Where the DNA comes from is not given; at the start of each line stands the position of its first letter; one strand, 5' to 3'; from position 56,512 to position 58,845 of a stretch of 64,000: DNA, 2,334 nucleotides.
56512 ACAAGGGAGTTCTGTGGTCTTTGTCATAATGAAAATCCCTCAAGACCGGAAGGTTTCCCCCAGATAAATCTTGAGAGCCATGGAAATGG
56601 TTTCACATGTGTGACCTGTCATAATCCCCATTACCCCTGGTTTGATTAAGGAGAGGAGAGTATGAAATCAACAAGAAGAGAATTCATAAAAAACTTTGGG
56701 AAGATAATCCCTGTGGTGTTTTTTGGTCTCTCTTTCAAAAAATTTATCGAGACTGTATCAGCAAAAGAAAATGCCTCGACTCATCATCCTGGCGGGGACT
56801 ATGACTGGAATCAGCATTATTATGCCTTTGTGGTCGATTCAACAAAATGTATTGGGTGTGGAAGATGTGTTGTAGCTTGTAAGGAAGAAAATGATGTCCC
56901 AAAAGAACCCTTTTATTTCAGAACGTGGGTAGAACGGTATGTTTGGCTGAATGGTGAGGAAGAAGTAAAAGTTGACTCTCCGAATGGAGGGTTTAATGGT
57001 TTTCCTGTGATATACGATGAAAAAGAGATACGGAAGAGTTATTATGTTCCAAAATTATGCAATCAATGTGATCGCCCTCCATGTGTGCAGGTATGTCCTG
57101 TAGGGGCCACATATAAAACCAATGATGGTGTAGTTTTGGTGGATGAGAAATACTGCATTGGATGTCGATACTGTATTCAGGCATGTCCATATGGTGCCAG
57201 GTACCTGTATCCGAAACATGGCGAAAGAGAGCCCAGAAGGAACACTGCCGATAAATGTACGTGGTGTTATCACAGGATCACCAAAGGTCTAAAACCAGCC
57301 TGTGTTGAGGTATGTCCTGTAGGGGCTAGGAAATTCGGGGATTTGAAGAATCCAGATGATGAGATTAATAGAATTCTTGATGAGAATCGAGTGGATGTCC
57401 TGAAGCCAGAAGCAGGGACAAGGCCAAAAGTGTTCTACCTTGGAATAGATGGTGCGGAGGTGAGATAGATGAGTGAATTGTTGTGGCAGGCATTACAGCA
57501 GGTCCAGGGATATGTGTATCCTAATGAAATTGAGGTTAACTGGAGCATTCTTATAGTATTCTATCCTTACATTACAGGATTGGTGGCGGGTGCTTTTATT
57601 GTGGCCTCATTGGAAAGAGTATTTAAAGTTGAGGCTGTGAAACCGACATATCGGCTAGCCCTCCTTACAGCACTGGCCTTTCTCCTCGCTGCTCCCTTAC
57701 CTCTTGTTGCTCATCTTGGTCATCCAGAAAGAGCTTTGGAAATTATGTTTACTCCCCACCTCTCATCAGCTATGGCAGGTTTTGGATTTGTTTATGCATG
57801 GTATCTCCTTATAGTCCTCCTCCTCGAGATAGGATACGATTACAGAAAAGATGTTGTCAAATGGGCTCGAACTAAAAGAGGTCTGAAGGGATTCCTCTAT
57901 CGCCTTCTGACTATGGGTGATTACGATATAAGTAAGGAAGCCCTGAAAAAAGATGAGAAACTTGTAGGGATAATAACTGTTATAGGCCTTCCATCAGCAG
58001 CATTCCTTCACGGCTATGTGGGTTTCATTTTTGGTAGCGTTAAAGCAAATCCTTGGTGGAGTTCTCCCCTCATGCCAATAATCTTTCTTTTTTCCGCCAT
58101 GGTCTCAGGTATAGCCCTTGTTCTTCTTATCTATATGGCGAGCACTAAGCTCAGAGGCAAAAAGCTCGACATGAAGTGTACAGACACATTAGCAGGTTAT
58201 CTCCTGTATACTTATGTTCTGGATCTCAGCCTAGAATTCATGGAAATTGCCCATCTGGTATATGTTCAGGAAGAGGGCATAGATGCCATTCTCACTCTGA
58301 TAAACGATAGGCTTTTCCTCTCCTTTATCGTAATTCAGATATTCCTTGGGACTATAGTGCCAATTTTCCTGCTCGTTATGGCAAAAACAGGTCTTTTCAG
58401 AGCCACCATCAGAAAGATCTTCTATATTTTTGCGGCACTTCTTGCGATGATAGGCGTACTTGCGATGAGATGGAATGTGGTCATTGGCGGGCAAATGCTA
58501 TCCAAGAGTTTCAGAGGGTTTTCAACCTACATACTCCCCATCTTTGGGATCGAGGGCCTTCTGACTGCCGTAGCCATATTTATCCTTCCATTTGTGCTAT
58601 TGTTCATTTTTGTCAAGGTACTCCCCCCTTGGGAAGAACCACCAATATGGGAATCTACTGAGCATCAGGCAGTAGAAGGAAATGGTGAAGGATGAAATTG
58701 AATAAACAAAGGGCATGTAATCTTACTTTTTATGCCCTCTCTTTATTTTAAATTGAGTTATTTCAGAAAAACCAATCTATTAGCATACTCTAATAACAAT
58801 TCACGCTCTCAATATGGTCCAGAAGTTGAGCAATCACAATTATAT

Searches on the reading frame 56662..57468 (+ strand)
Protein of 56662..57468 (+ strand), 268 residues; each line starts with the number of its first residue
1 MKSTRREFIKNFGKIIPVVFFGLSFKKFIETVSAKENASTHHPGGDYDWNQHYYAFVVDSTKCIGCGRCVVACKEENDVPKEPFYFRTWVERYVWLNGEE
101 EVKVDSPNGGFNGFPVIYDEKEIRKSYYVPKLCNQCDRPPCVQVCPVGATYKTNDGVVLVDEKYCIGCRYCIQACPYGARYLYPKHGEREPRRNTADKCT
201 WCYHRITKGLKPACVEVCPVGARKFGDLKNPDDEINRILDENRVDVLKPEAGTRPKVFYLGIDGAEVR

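Call 88: search_protein_families(library=pfam, proteins=[window:56662-57468:+], max_evalue=0.00001)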
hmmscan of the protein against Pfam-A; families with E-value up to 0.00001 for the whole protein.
window:56662-57468:+ (268 aa): 13 families
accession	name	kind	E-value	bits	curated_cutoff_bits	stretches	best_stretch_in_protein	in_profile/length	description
PF13247.11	Fer4_11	-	1.9e-24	86.2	26.2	1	126-227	3-99/100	4Fe-4S dicluster domain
PF12838.12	Fer4_7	-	1.5e-21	77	27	2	62-149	1-52/52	4Fe-4S dicluster domain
PF12837.12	Fer4_6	-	1.9e-15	56.4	25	2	157-179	1-23/24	4Fe-4S binding domain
PF13237.11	Fer4_10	-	1.1e-14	54.6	25.5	2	159-219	3-53/53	4Fe-4S dicluster domain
PF00037.32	Fer4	-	2.2e-14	53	21.1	1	159-180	2-23/24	4Fe-4S binding domain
PF12797.12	Fer4_2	-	7.6e-14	51.1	24.5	1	55-74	2-21/22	4Fe-4S binding domain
PF13187.11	Fer4_9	-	2.1e-13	50.5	27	1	164-221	1-50/52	4Fe-4S dicluster domain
PF12798.12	Fer4_3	-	9.7e-10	39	27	0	165-179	1-15/15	4Fe-4S binding domain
PF13183.11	Fer4_8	-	3.2e-09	37.6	27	1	61-148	3-67/68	4Fe-4S dicluster domain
PF14697.11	Fer4_21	-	1.5e-08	35.1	35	0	160-220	3-53/59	4Fe-4S dicluster domain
PF25160.1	LdpA_Fe-S-bd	-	5.7e-08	32.9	27.6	0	135-178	4-41/49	LdpA Fe-S cluster-binding domain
PF13484.11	Fer4_16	-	3.1e-06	28.3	30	0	165-220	2-65/66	4Fe-4S double cluster binding domain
PF13534.11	Fer4_17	-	4.9e-06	27.4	22.2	0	62-78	1-17/61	4Fe-4S dicluster domain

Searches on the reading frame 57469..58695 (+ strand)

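Call 88: search_protein_families(library=pfam, proteins=[window:57469-58695:+], max_evalue=0.00001)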
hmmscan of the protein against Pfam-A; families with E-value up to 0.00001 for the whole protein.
window:57469-58695:+ (408 aa): 1 family
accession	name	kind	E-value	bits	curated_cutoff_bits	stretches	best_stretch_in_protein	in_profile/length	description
PF03916.19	NrfD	-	3.2e-39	135.8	25.8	1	22-343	8-310/313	Polysulphide reductase, NrfD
